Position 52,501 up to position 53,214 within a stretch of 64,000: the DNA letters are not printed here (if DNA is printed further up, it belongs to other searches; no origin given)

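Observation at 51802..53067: AT-rich, translationally coupled three-gene operon (TM protein + minimal nucleotidyltransferase + unknown): candidate undescribed defence system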

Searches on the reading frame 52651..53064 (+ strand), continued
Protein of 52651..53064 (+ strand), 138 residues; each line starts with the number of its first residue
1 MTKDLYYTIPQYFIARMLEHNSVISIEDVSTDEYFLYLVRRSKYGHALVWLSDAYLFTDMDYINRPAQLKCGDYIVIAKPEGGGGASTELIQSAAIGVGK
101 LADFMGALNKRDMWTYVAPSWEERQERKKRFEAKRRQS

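Call 60: search_protein_families(library=padloc, proteins=[L020:4800-5699:+, L023:4796-5692:+, L023:5676-5996:+, L023:6001-6378:+, L020:5695-5979:+], max_evalue=0.01)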
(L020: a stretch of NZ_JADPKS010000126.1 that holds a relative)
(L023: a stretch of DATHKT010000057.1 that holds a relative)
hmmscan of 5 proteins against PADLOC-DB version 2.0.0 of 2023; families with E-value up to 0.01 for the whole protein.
L020:4800-5699:+ (300 aa): 1 family
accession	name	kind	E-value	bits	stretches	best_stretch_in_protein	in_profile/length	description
PDLC03957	bSEFIR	-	5.8e-33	113.3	1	16-274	38-272/412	-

L023:4796-5692:+ (299 aa): 2 families
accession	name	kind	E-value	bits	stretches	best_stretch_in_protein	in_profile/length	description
PDLC02399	Aga_REase-PNTD1-PNTD2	-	5.7e-49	165.3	1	1-177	1-175/463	Class I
PDLC02415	Aga_REase-PNTD1-PNTD2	-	2.1e-12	44.6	1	30-180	5-144/423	Class I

L023:5676-5996:+ (107 aa): 2 families
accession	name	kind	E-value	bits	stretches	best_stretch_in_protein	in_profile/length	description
PDLC00823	Cyclase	-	0.00086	17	1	4-77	21-95/285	oligonucleotide-cyclase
PDLC04744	PDC-M63A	-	0.002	16.1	1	8-95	39-127/152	-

L023:6001-6378:+ (126 aa): 0 families

L020:5695-5979:+ (95 aa): 7 families
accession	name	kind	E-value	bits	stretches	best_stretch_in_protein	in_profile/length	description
PDLC04368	PDC-M05A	-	0.00017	19.4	1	5-83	91-175/201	-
PDLC04906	PDC-S09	-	0.003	15.9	1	4-46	5-52/98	-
PDLC04905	PDC-S09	-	0.0068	14.7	1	10-46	12-50/101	-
PDLC04907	PDC-S09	-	0.0068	14.5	1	17-47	25-56/114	-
PDLC04372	PDC-M05A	-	0.0074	14.6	1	22-87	79-148/167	-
PDLC04369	PDC-M05A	-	0.0081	13.8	1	21-79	105-163/201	-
PDLC04903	PDC-S09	-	0.0096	14.2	0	21-60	28-68/108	-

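Call 71: fold_search(model_id=the predicted structure, library=viral)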
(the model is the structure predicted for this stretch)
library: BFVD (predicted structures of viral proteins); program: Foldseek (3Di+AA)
matches with E <= 10: 615; with E <= 0.001: 0
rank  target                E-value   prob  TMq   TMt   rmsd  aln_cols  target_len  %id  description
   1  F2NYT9                1.5e-01  0.44  0.38  0.33   6.5       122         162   11  Complete DpAV4 genome [Diadromus pulchellus ascovirus 4a]
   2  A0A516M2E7            1.5e-01  0.20  0.24  0.20   8.7        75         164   11  (no name in the UniProt tables at hand)
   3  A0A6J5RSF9            2.3e-01  0.69  0.28  0.45   4.7        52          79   15  Uncharacterized protein [uncultured Caudovirales phage]
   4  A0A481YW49            3.4e-01  0.15  0.31  0.25  11.8       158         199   11  DNA-directed RNA polymerase subunit 5 [Marseillevirus LCMAC103]
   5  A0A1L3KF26            3.4e-01  0.13  0.20  0.04  15.5       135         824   12  (no name in the UniProt tables at hand)
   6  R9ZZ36                3.8e-01  0.54  0.28  0.23   3.6        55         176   16  (no name in the UniProt tables at hand)
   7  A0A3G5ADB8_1          6.0e-01  0.07  0.23  0.05  10.8        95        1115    9  Putative amidoligase enzyme [Hyperionvirus sp.]
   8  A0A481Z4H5            6.8e-01  0.07  0.18  0.09  14.3        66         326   11  Uncharacterized protein [Pithovirus LCPAC001]
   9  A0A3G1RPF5            7.3e-01  0.21  0.23  0.11   6.3        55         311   22  Non-structural protein 1 [Rotavirus G]
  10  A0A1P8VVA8            7.3e-01  0.20  0.23  0.36   4.1        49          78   16  (no name in the UniProt tables at hand)
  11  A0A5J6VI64            7.3e-01  0.14  0.30  0.22   7.0        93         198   11  Restriction endonuclease type IV Mrr domain-containing protein [Megaviridae environmental sample]
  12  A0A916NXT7            7.3e-01  0.07  0.26  0.15  15.1       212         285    9  Lipase [Choristoneura biennis entomopoxvirus]
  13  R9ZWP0                7.8e-01  0.38  0.27  0.31   3.1        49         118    8  Uncharacterized protein [Cellulophaga phage phi17:2]
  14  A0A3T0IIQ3            8.3e-01  0.41  0.25  0.34   2.7        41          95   22  Uncharacterized protein [Vibrio virus vB_VspP_SBP1]
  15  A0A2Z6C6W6            8.3e-01  0.10  0.26  0.24  12.2        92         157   14  (no name in the UniProt tables at hand)
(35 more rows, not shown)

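Call 76: search_dna_similar(query=window:52651-53064:+, collection=plasmids, mode=protein, max_evalue=0.001, max_rows=25)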
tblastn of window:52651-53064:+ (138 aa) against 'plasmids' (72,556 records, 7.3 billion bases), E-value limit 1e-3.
Records with a match: 1; places in all: 1; records where one place covers at least 80% of the query: 0.
Best place of each record, by identity: <60% 1.
By first word of the organism name: Novosphingobium 1.
By predicted mobility (MOB-suite, as given by PLSDB): non-mobilizable 1.
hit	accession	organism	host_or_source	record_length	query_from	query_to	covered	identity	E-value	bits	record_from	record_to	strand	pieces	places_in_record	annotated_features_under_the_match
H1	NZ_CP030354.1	Novosphingobium sp. P6W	cell culture,podzolic fallow soil ...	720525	12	117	77%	33.3%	3e-5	49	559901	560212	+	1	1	hypothetical protein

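Call 77: search_dna_similar(query=window:52651-53064:+, collection=phages, mode=protein, max_evalue=0.001, max_rows=25)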
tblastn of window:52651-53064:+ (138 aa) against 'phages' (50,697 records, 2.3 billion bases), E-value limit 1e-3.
No match.

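Call 78: get_annotated_region(hit=H1, flank=5000)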
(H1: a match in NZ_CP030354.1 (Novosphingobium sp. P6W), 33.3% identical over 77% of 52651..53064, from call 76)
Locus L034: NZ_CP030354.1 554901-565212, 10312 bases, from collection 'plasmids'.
description: Novosphingobium sp. P6W plasmid pP6W1, complete sequence
organism: Novosphingobium sp. P6W (NCBI taxid 1609758)
taxonomy: Bacteria; Pseudomonadota; Alphaproteobacteria; Sphingomonadales; Sphingomonadaceae; Novosphingobium; Novosphingobium sp. P6W
host: -; source: cell culture,podzolic fallow soil sampled from the ARRIAM experimental field; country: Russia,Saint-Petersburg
typing (MOB-suite, as given by PLSDB): non-mobilizable
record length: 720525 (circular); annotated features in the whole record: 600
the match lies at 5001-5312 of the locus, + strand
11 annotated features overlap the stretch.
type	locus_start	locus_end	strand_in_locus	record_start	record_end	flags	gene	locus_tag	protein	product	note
CDS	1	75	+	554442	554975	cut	-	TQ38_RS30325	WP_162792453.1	DUF6438 domain-containing protein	-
CDS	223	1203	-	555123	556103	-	-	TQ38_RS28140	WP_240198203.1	proline iminopeptidase-family hydrolase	GO:0006508 - proteolysis [Evidence IEA]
CDS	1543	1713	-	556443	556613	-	-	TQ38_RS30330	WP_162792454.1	hypothetical protein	-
CDS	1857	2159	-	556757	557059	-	-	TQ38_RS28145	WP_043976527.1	integration host factor subunit alpha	GO:0006310 - DNA recombination [Evidence IEA]; GO:0006355 - regulation of DNA-templated transcription [Evidence IEA]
CDS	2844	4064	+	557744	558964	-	-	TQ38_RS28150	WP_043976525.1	ATP-binding protein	-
CDS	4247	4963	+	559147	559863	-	-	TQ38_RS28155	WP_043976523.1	HNH endonuclease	-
CDS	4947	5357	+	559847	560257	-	-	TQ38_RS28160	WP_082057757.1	hypothetical protein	-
CDS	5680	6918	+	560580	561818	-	drt3a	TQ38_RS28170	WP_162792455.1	antiviral reverse transcriptase Drt3a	-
CDS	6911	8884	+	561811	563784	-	drt3b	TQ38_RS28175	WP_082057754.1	antiviral reverse transcriptase Drt3b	-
CDS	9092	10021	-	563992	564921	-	-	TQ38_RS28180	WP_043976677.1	nucleotidyltransferase and HEPN domain-containing protein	-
CDS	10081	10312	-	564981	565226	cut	-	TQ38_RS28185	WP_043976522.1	hypothetical protein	-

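Call 96: search_protein_families(library=pfam, alignment_id=A1, max_evalue=1)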
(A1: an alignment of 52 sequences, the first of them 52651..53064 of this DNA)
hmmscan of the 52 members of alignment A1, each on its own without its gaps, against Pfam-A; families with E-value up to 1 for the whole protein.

A. member 1, window:52651-53064:+ (138 aa): 0 families

B. families by the number of members that match (of 52 scanned): 12 families
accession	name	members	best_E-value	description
PF20755.2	DUF6834_C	3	0.022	Domain of unknown function (DUF6834), C-terminal domain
PF22053.2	DUF6938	2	0.0069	Domain of unknown function (DUF6938)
PF18081.7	FANC_SAP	1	0.0051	Fanconi anemia-associated nuclease SAP domain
PF11638.13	DnaA_N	1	0.0052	DnaA N-terminal domain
PF12636.12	DUF3781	1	0.02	Protein of unknown function (DUF3781)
PF21003.3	NucS_N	1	0.046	Endonuclease NucS N-terminal PH-like domain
PF17961.7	Big_8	1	0.1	Bacterial Ig domain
PF19008.5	DUF5737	1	0.11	Family of unknown function (DUF5737)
PF02322.20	Cyt_bd_oxida_II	1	0.13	Cytochrome bd terminal oxidase subunit II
PF25355.1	DUF7882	1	0.16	Domain of unknown function (DUF7882)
PF13407.12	Peripla_BP_4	1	0.26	Periplasmic binding protein domain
PF15376.11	DUF4603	1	0.32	Domain of unknown function (DUF4603)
